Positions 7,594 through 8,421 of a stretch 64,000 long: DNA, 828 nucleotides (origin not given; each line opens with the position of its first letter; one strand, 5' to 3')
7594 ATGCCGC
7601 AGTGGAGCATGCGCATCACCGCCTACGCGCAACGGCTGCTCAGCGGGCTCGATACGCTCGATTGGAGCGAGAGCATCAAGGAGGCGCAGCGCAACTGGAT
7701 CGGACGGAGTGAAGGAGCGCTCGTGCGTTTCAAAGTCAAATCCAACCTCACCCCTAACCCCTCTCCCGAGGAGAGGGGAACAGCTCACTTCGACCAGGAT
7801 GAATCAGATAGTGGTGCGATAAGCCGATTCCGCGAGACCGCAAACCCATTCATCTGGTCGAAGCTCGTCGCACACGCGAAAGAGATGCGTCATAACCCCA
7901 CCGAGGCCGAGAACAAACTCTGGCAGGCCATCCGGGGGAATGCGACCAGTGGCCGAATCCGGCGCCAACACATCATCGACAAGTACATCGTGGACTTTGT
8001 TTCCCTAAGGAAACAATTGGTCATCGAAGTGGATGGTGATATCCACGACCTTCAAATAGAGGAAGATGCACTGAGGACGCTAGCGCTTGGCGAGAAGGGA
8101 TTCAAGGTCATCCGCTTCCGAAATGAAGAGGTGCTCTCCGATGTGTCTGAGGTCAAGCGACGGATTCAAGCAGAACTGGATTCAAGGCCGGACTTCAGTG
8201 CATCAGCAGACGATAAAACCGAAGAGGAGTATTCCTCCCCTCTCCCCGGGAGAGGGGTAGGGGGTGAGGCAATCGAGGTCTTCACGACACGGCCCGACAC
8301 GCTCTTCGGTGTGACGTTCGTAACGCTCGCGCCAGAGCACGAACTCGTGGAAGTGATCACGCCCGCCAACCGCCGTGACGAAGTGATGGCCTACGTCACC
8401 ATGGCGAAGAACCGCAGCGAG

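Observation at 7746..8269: Endonuclease-bearing palindromic element inserted in frame inside the essential leuS gene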

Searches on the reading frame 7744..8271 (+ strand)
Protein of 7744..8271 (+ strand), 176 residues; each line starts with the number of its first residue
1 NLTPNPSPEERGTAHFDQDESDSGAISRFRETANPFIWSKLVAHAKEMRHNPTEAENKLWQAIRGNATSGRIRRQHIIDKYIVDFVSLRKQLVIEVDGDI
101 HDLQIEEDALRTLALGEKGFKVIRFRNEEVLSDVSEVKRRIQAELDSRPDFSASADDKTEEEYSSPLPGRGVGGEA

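Call 6: search_protein_families(library=pfam, proteins=[window:7744-8271:+], max_evalue=0.01)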
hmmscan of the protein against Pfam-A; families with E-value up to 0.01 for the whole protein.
window:7744-8271:+ (176 aa): 2 families
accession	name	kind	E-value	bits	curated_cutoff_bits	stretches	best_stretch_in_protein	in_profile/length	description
PF04480.18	DUF559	-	1e-31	109.5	20.6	1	41-145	3-108/109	Protein of unknown function (DUF559)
PF18741.7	MTES_1575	-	1.6e-05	25.3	38.2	1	71-145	15-96/96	REase_MTES_1575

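Call 9: find_homologous_proteins(query=window:7744-8271:+, max_evalue=0.00001)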
Query window:7744-8271:+ (176 aa): 206 proteins with E <= 0.00001 among 334 candidates; the best 120 are listed.
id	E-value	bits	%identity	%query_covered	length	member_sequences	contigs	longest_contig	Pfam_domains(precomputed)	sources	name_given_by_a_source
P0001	2.0e-40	157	67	70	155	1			PF04480.19,PF18741.8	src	-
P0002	8.4e-37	145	71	59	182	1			PF04480.19,PF18741.8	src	-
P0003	1.2e-35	141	48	89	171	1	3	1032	PF04480.19,PF18741.8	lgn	-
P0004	1.6e-31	128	51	70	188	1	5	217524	PF04480.19,PF18741.8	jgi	-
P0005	2.5e-30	124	48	88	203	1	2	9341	PF04480.19,PF18741.8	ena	-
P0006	1.5e-28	118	53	65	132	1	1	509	PF04480.19,PF18741.8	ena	-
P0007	2.1e-28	118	44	82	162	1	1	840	PF04480.19,PF18741.8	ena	-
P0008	3.8e-27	113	47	83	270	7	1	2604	PF04480.19,PF19480.6,PF18741.8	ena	-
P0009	6.6e-27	113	52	64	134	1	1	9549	PF04480.19,PF18741.8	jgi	jgi:very-short-patch-repair endonuclease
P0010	1.7e-26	111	48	69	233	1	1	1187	PF04480.19,PF02965.23,PF18741.8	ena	-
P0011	4.6e-25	107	48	68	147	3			PF04480.19,PF18741.8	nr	nr:endonuclease domain-containing protein [uncultured Nonlabens sp.]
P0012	6.8e-25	106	42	78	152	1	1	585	PF04480.19,PF18741.8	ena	-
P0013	1.2e-24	105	49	73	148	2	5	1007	PF04480.19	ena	-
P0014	2.9e-24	104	47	82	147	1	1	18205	PF04480.19,PF18741.8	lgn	-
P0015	8.0e-24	103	46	65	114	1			PF04480.19,PF18741.8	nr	nr:endonuclease domain-containing protein [Nonlabens dokdonensis]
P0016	1.4e-23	102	51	60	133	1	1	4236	PF04480.19,PF18741.8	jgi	jgi:very-short-patch-repair endonuclease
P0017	1.9e-23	101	44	87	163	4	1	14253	PF04480.19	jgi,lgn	jgi:very-short-patch-repair endonuclease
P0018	4.7e-23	100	54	57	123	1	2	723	PF04480.19,PF18741.8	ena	-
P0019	8.5e-23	99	44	77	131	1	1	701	PF04480.19,PF18741.8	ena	-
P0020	8.5e-23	99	44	77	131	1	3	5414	PF04480.19,PF18741.8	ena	-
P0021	1.2e-22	99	49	65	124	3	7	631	PF04480.19,PF18741.8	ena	-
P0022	1.2e-22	99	54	57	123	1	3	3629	PF04480.19,PF18741.8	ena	-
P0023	1.9e-22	98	54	58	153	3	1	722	PF04480.19,PF18741.8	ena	-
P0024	3.0e-22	98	56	56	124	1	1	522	PF04480.19,PF18741.8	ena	-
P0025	3.2e-22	97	44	77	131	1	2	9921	PF04480.19,PF18741.8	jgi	jgi:ATP-dependent DNA helicase RecG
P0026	3.6e-22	97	46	65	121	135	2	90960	PF04480.19,PF18741.8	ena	-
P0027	8.5e-22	96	46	64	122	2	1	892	PF04480.19,PF18741.8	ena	-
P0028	8.9e-22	96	44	67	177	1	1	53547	PF04480.19,PF18741.8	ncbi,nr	ncbi:MAG: endonuclease domain-containing protein [Bacteroidetes bacterium]|nr:endonuclease domain-co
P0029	1.6e-21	95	53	53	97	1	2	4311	PF04480.19,PF18741.8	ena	-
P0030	1.6e-21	95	43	77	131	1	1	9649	PF04480.19,PF18741.8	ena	-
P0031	1.8e-21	95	54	57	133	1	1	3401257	PF04480.19,PF18741.8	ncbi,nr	ncbi:endonuclease domain-containing protein [Flavobacterium covae]|nr:endonuclease domain-containing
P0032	2.0e-21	95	48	66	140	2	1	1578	PF04480.19,PF18741.8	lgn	-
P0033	3.8e-21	94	44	69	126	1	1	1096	PF04480.19,PF18741.8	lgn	-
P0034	5.9e-21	93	52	61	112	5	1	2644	PF04480.19,PF18741.8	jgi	-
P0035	6.7e-21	93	44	65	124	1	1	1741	PF04480.19,PF18741.8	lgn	-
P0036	8.8e-21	93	43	79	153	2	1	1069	PF04480.19,PF18741.8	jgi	jgi:very-short-patch-repair endonuclease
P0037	9.2e-21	93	48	65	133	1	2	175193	PF04480.19,PF18741.8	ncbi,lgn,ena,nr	ncbi:MAG: endonuclease domain-containing protein [Paludibacteraceae bacterium]|nr:endonuclease domai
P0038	1.4e-20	92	50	56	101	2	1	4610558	PF04480.19,PF18741.8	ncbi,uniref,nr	ncbi:endonuclease domain-containing protein [Hymenobacter sublimis]|uniref:Endonuclease domain-conta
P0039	1.7e-20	92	43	65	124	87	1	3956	PF04480.19,PF18741.8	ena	-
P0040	2.7e-20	91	45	65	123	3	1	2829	PF04480.19,PF18741.8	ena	-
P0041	5.5e-20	90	42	74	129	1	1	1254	PF04480.19,PF18741.8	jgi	jgi:very-short-patch-repair endonuclease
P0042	5.8e-20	90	50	65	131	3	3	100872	PF04480.19,PF18741.8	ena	-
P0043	7.2e-20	90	48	60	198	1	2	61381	PF04480.19,PF18741.8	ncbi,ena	-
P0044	1.9e-19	88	44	63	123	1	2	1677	PF04480.19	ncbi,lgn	-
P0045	2.6e-19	88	52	59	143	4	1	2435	PF04480.19,PF18741.8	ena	-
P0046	3.7e-19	87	48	69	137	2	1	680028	PF04480.19,PF18741.8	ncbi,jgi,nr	ncbi:MAG: endonuclease domain-containing protein [Cytophagales bacterium]|nr:endonuclease domain-con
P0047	4.1e-19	87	54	59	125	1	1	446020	PF04480.19,PF18741.8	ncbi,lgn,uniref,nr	ncbi:endonuclease domain-containing protein [Algoriphagus marincola]|uniref:endonuclease domain-cont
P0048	4.3e-19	87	54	59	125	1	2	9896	PF04480.19,PF18741.8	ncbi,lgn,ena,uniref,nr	ncbi:endonuclease domain-containing protein [uncultured Algoriphagus sp.]|uniref:endonuclease domain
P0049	5.2e-19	87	44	73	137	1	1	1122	PF04480.19,PF18741.8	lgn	-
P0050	5.6e-19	87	54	59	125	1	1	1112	PF04480.19,PF18741.8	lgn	-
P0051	6.3e-19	87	43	64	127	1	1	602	PF04480.19,PF18741.8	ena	-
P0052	7.2e-19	87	46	74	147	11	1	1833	PF04480.19,PF18741.8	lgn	-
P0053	1.1e-18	86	53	59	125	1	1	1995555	PF04480.19,PF18741.8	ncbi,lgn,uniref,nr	ncbi:endonuclease domain-containing protein [Algoriphagus marincola]|uniref:Endonuclease domain-cont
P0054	1.2e-18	86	46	74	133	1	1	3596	PF04480.19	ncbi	-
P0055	1.3e-18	86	46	63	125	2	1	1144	PF04480.19,PF18741.8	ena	-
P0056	1.4e-18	86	49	63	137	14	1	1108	PF04480.19,PF18741.8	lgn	-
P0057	2.7e-18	85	51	57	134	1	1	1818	PF04480.19,PF18741.8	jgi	jgi:very-short-patch-repair endonuclease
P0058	2.8e-18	85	53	59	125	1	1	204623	PF04480.19,PF18741.8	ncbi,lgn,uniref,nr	ncbi:endonuclease domain-containing protein [Algoriphagus sp. NF]|uniref:endonuclease domain-contain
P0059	3.2e-18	84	47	58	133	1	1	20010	PF04480.19,PF18741.8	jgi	jgi:very-short-patch-repair endonuclease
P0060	4.4e-18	84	50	59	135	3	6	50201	PF04480.19,PF18741.8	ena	-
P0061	7.0e-18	83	46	63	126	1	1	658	PF04480.19,PF18741.8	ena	-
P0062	8.9e-18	83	45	69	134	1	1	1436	PF04480.19,PF18741.8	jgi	jgi:very-short-patch-repair endonuclease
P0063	1.0e-17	83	57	47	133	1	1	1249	PF04480.19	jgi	jgi:very-short-patch-repair endonuclease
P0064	1.1e-17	83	45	61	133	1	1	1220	PF04480.19,PF18741.8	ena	-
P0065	1.2e-17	82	44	66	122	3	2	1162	PF04480.19,PF18741.8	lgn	-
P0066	1.3e-17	82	44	62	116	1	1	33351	PF04480.19,PF18741.8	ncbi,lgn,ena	-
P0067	1.5e-17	82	51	57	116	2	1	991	PF04480.19,PF18741.8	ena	-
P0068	2.0e-17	82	51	53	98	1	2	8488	PF04480.19,PF18741.8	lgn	-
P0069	2.1e-17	82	51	57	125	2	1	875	PF04480.19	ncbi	-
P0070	2.4e-17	82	41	74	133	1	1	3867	PF04480.19,PF18741.8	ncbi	-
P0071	2.5e-17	81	53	51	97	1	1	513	PF04480.19,PF18741.8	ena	-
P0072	2.6e-17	81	51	56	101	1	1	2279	PF04480.19,PF18741.8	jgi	-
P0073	3.8e-17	81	51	53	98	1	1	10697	PF04480.19,PF18741.8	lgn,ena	-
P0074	5.1e-17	80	47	63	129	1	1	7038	PF04480.19,PF18741.8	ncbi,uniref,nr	ncbi:endonuclease domain-containing protein [Flavobacterium sp.]|uniref:endonuclease domain-containi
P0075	6.3e-17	80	46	69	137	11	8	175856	PF04480.19,PF18741.8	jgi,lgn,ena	jgi:very-short-patch-repair endonuclease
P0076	7.1e-17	80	41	65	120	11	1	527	PF04480.19,PF18741.8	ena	-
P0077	9.0e-17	80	44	66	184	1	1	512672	PF04480.19,PF18741.8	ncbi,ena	-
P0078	9.1e-17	80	42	61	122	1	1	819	PF04480.19,PF18741.8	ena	-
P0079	9.4e-17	80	48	61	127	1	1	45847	PF04480.19,PF18741.8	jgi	jgi:very-short-patch-repair endonuclease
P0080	1.1e-16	79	46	66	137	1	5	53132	PF04480.19,PF18741.8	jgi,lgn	jgi:very-short-patch-repair endonuclease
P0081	1.5e-16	79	46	63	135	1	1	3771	PF04480.19,PF18741.8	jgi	jgi:very-short-patch-repair endonuclease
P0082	1.6e-16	79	47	57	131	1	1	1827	PF04480.19,PF18741.8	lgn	-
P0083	1.9e-16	79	43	67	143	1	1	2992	PF04480.19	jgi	jgi:very-short-patch-repair endonuclease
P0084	1.9e-16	79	48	60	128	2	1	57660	PF04480.19,PF18741.8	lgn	-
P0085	2.0e-16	79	54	54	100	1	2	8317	PF04480.19,PF18741.8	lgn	-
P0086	2.3e-16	78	51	55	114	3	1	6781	PF04480.19,PF18741.8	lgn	-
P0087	2.4e-16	78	51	57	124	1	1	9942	PF04480.19,PF18741.8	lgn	-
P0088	3.1e-16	78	48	54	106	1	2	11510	PF04480.19,PF18741.8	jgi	-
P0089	4.4e-16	77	52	53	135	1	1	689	PF04480.19,PF18741.8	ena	-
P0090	5.3e-16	77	47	63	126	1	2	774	PF04480.19,PF18741.8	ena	-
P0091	8.6e-16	77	44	62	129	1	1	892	PF04480.19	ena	-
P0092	1.4e-15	76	45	63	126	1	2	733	PF04480.19,PF18741.8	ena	-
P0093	1.6e-15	76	46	63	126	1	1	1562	PF04480.19,PF18741.8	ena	-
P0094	1.7e-15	76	45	63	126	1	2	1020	PF04480.19,PF18741.8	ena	-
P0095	2.1e-15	75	43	61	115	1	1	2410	PF04480.19,PF18741.8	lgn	-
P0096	2.2e-15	75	46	55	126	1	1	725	PF04480.19,PF18741.8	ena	-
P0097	2.4e-15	75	42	62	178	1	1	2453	PF04480.19,PF18741.8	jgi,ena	-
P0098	2.6e-15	75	48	54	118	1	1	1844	PF04480.19,PF18741.8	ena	-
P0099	3.1e-15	75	53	53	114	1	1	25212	PF04480.19,PF18741.8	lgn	-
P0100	3.8e-15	74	48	57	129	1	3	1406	PF04480.19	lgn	-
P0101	3.9e-15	74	48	57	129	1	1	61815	PF04480.19,PF18741.8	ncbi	ncbi:MAG: endonuclease domain-containing protein [Bacteroidales bacterium]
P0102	5.5e-15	74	45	61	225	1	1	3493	PF04480.19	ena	-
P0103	5.9e-15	74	45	75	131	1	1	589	PF04480.19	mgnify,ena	mgnify:CR=1 FL=1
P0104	6.4e-15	74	44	60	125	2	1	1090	PF04480.19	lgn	-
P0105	7.3e-15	73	44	60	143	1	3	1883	PF04480.19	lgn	-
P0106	8.0e-15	73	46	56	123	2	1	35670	PF04480.19,PF18741.8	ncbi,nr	ncbi:MAG: DUF559 domain-containing protein [Desulfocapsaceae bacterium]|nr:DUF559 domain-containing 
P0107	8.2e-15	73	46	55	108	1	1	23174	PF04480.19,PF18741.8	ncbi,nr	ncbi:MAG: endonuclease domain-containing protein [Deltaproteobacteria bacterium]|nr:endonuclease dom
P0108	1.1e-14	73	48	51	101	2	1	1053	PF04480.19,PF18741.8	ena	-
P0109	1.2e-14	73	41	65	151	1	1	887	PF04480.19,PF18741.8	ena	-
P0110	1.2e-14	73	45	61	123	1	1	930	PF04480.19,PF18741.8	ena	-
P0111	1.6e-14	72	48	53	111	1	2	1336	PF04480.19,PF18741.8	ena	-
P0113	1.7e-14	72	43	55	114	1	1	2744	PF04480.19,PF18741.8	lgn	-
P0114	1.9e-14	72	45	54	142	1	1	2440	PF04480.19,PF18741.8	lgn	-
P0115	2.1e-14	72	45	64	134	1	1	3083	PF04480.19,PF18741.8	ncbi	-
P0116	3.2e-14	71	45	57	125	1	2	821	PF04480.19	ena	-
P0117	3.8e-14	71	43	64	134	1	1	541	PF04480.19,PF18741.8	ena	-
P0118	5.8e-14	71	50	56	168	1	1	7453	PF04480.19,PF14667.13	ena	-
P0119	6.0e-14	71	45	64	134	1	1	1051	PF04480.19,PF18741.8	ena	-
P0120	6.4e-14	70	41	57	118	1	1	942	PF04480.19,PF18741.8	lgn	-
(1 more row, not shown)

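Call 25: search_solved_structures(query=window:7744-8271:+, max_evalue=1, show_alignments=2)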
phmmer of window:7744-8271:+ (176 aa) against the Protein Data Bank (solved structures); distinct sequences matched with E-value up to 1: 4.
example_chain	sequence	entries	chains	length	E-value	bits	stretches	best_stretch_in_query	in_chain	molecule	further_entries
3hrl_A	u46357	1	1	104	3.9e-15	59.6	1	53-142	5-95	Endonuclease-Like Protein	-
3r3p_A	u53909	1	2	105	0.021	18.2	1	75-142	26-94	Mobile intron protein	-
8sde_A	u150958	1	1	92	0.77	13.1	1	92-150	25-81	Tripartite motif-containing protein 29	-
1m9i_A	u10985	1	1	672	0.86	13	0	40-107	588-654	Annexin VI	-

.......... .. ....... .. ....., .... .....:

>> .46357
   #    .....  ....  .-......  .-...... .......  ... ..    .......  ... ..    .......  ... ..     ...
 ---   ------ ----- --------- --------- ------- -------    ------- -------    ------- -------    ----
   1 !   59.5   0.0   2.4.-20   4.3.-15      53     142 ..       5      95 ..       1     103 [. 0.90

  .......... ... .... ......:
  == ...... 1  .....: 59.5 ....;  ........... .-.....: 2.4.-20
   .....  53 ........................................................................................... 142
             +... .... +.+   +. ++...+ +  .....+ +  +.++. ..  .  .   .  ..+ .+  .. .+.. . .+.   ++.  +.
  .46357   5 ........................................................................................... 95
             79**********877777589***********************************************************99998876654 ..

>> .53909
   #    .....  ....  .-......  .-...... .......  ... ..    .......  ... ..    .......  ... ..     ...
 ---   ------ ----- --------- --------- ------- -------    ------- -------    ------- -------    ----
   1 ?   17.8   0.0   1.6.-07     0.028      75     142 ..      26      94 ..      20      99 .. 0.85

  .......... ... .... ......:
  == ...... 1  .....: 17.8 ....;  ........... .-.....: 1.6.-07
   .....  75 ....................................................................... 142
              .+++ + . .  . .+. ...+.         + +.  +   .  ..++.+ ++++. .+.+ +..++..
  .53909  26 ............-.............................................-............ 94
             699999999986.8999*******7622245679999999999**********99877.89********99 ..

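Call 26: search_protein_representatives(protein=window:7744-8271:+)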
Query: 176 residues. Proteins with E-value up to 0.001 (for the whole library): 16948; up to 1e-10: 4465; up to 1e-30: 5. The best 150 are listed.
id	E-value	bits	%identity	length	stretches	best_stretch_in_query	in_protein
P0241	7.1e-48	179.2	39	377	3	42-148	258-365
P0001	6.4e-41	156.6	70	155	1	54-175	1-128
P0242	2.9e-34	134.9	58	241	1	45-175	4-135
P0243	7.3e-31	123.9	48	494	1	2-156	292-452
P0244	9.2e-31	123.5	50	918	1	13-149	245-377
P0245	2.0e-30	122.5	46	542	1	19-156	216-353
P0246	4.3e-30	121.4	52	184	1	22-145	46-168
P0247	5.5e-30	121.0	35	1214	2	2-142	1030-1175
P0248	7.5e-30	120.6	39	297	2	39-143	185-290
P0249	8.5e-30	120.4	47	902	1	7-145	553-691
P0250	2.0e-29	119.2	54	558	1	29-148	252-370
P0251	3.2e-29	118.5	49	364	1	25-149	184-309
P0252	5.5e-29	117.8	50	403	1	30-148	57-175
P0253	1.6e-28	116.2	50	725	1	20-150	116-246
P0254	5.3e-28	114.6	54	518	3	2-152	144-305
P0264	1.1e-26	110.2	50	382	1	32-148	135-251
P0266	2.7e-26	109.0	48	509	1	37-166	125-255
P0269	3.0e-26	108.8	43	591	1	6-150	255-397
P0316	1.0e-23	100.6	50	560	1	29-137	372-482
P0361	2.8e-22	95.9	47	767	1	19-151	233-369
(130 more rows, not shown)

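Call 33: search_protein_families(library=pfam, proteins=[P0245, P0249, P0251, P0253, P0254, P0264, P0266, P0269, P0361, P0316], max_evalue=0.00001)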
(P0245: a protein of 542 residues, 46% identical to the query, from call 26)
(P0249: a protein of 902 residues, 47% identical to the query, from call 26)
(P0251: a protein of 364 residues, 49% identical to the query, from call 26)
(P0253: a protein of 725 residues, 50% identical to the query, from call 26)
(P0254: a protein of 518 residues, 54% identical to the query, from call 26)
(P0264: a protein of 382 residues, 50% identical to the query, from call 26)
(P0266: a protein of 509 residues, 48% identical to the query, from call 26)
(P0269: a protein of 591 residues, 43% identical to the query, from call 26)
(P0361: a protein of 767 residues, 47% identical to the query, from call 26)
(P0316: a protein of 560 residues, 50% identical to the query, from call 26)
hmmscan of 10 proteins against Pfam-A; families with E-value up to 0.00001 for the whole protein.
P0245 (542 aa): 2 families
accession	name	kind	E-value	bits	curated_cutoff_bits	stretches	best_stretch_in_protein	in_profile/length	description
PF01702.25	TGT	-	1.4e-141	472.1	26.3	2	356-541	167-355/357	Queuine tRNA-ribosyltransferase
PF04480.18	DUF559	-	4.2e-32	110.7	20.6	1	238-340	3-106/109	Protein of unknown function (DUF559)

P0249 (902 aa): 18 families
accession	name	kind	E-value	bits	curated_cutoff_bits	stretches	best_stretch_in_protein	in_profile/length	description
PF13424.12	TPR_12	-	2.4e-59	197.9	30.1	3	211-284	2-77/77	Tetratricopeptide repeat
PF13374.12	TPR_10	-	7.8e-47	156.5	27.5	4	212-245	2-35/42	Tetratricopeptide repeat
PF00515.34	TPR_1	-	7.5e-45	149.4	27.8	4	172-203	1-32/34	Tetratricopeptide repeat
PF13181.12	TPR_8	-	7.9e-40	132.1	25.7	3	173-203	2-32/34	Tetratricopeptide repeat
PF13176.12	TPR_7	-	1.8e-37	124.6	27.9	1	215-248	2-35/36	Tetratricopeptide repeat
PF04480.18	DUF559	-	9.8e-35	119.2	20.6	1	587-691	3-108/109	Protein of unknown function (DUF559)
PF07719.23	TPR_2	-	1.3e-34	115.8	27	1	172-203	1-32/34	Tetratricopeptide repeat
PF07228.17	SpoIIE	-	1.8e-18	67.6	25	1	704-902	3-191/192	Stage II sporulation protein E (SpoIIE)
PF14938.12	SNAP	-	1e-13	51.8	25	0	214-321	37-144/282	Soluble NSF attachment protein, SNAP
PF13431.12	TPR_17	-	2.6e-13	49.5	24.4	0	172-192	13-33/34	Tetratricopeptide repeat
PF24885.1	TPR_NPHP3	-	2.7e-13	50.3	100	1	195-327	78-218/239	Nephrocystin-3 TPR domain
PF13432.12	TPR_16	-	1.4e-12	48.2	32.7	0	139-200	4-59/65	Tetratricopeptide repeat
PF13174.12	TPR_6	-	1.1e-10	41.8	26.3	0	178-197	6-25/33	Tetratricopeptide repeat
PF13428.12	TPR_14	-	1.9e-09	37.7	23.5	0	139-161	8-30/44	Tetratricopeptide repeat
PF17874.7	TPR_MalT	-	1.8e-07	31.2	45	0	65-236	14-185/336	MalT-like TPR region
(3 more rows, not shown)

P0251 (364 aa): 3 families
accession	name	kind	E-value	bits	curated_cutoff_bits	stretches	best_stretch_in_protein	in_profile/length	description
PF04480.18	DUF559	-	1.3e-31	109.1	20.6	1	202-305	4-108/109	Protein of unknown function (DUF559)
PF00590.25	TP_methylase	-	2.6e-30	106.4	27.8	1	6-175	4-184/212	Tetrapyrrole (Corrin/Porphyrin) Methylases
PF18741.7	MTES_1575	-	2.1e-06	28.1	38.2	1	228-305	12-96/96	REase_MTES_1575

P0253 (725 aa): 4 families
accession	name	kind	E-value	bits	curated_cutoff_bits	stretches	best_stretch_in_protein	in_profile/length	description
PF04480.18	DUF559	-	3.1e-32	111.1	20.6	1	138-241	4-108/109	Protein of unknown function (DUF559)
PF17768.7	RecJ_OB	-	9.1e-28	96.9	27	1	615-722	1-107/107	RecJ OB domain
PF01368.27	DHH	-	5.1e-24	85.4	28.1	1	81-389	1-125/125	DHH family, N-terminal domain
PF02272.25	DHHA1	-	2.5e-15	57.2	25.9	1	510-601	5-101/102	DHHA1 domain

P0254 (518 aa): 5 families
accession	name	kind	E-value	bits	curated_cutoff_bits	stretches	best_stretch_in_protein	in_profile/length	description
PF00535.33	Glycos_transf_2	-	4e-36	124.9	23.3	1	4-122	1-114/168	Glycosyl transferase family 2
PF04480.18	DUF559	-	2.2e-33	114.8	20.6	1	192-298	3-108/109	Protein of unknown function (DUF559)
PF18741.7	MTES_1575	-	5e-10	39.8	38.2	1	218-298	11-96/96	REase_MTES_1575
PF13641.12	Glyco_tranf_2_3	-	2.1e-09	38.2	27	1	3-117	3-115/230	Glycosyltransferase like family 2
PF10111.15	Glyco_tranf_2_2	-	2e-08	34.5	27.3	1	4-110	1-103/276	Glycosyltransferase like family 2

P0264 (382 aa): 2 families
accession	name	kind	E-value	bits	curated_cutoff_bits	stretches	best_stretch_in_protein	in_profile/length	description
PF04480.18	DUF559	-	7.7e-28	97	20.6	1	144-248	3-108/109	Protein of unknown function (DUF559)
PF00814.31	TsaD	-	1e-27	98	24.8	1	38-107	27-96/264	tRNA N6-adenosine threonylcarbamoyltransferase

P0266 (509 aa): 2 families
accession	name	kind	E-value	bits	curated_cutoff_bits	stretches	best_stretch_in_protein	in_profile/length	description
PF04480.18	DUF559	-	1.4e-34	118.7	20.6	1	128-229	2-103/109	Protein of unknown function (DUF559)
PF02602.20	HEM4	-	6.9e-25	88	27.5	1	361-502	73-230/231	Uroporphyrinogen-III synthase HemD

P0269 (591 aa): 3 families
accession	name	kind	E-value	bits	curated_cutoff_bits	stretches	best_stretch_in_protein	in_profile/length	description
PF18135.7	Type_ISP_C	-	9.9e-70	235.7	25.9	2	404-583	177-341/342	Type ISP C-terminal specificity domain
PF04480.18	DUF559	-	5.3e-31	107.2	20.6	1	293-392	8-108/109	Protein of unknown function (DUF559)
PF18741.7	MTES_1575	-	9.1e-07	29.3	38.2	1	314-392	11-96/96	REase_MTES_1575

P0361 (767 aa): 4 families
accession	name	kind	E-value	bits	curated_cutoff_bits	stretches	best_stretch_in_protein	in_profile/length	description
PF00133.28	tRNA-synt_1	-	3.2e-83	280.2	22.7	1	20-765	2-318/414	tRNA synthetases class I (I, L, M and V)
PF04480.18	DUF559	-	2.9e-35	120.9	20.6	1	256-363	3-108/109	Protein of unknown function (DUF559)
PF09334.17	tRNA-synt_1g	-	8.3e-10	38.4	20.1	1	52-203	10-144/391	tRNA synthetases class I (M)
PF18741.7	MTES_1575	-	2.1e-06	28.1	38.2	1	284-363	12-96/96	REase_MTES_1575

P0316 (560 aa): 4 families
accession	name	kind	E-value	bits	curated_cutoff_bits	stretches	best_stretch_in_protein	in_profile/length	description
PF14667.12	Polysacc_synt_C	-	1.3e-36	125.5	28.7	2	303-359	2-58/111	Polysaccharide biosynthesis C-terminal domain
PF04480.18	DUF559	-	5.1e-35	120.1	20.6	1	383-490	2-108/109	Protein of unknown function (DUF559)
PF01370.27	Epimerase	-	1.8e-17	64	20.9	1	3-201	1-226/240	NAD dependent epimerase/dehydratase family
PF18741.7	MTES_1575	-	5.5e-07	30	38.2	1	412-490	13-96/96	REase_MTES_1575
